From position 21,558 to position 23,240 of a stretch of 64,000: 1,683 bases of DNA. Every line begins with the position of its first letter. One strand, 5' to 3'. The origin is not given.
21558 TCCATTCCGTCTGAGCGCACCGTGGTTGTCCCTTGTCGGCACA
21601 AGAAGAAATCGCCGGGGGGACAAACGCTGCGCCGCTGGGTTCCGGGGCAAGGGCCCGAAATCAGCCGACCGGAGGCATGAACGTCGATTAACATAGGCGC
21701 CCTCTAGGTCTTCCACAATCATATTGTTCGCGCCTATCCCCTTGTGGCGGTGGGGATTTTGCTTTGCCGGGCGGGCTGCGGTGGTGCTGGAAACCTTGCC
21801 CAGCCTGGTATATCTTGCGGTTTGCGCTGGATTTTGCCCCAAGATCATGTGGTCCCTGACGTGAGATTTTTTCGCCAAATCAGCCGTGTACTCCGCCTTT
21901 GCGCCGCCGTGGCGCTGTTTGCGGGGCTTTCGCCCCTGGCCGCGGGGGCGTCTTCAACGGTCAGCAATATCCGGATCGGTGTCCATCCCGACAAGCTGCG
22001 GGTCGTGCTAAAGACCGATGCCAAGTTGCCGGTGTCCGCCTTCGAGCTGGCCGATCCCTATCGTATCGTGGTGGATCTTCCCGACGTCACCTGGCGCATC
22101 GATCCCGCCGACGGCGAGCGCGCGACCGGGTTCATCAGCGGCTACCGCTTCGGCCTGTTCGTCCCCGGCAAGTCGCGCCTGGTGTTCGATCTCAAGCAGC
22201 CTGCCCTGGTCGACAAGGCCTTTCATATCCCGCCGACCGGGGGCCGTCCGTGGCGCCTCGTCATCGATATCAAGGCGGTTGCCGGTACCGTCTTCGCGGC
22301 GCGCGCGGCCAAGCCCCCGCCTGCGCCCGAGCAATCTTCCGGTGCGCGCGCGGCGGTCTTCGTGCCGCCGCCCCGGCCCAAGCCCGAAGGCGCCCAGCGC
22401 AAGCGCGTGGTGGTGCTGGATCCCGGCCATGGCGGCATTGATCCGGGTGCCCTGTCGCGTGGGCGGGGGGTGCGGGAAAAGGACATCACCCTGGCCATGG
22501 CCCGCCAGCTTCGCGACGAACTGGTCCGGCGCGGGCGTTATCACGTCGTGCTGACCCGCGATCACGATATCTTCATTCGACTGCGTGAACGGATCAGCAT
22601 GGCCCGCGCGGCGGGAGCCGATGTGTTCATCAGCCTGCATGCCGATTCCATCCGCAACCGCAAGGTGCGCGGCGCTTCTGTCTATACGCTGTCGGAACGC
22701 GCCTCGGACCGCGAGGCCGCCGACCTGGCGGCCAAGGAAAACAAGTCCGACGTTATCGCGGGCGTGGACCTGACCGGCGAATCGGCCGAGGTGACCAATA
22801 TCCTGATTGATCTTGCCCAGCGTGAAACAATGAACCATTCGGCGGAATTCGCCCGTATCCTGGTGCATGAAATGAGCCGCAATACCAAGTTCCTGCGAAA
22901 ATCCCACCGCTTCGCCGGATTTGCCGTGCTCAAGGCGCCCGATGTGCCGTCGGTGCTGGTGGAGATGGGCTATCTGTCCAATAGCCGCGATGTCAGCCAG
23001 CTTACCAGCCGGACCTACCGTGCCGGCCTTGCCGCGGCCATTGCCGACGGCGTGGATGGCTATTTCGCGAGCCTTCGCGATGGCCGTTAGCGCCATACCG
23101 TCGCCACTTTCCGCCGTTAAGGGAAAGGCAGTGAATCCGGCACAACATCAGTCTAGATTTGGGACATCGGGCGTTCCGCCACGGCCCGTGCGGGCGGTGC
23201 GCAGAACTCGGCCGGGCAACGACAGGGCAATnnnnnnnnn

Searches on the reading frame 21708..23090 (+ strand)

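Call 17: search_protein_families(library=pfam, proteins=[window:21708-23090:+], max_evalue=0.001)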
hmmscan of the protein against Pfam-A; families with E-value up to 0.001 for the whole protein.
window:21708-23090:+ (460 aa): 2 families
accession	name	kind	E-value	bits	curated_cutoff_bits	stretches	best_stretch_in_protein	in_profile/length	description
PF01520.23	Amidase_3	-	8.1e-48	163.2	27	1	235-449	1-172/174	N-acetylmuramoyl-L-alanine amidase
PF11741.13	AMIN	-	8.4e-07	29.5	20.5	1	93-178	7-91/101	AMIN domain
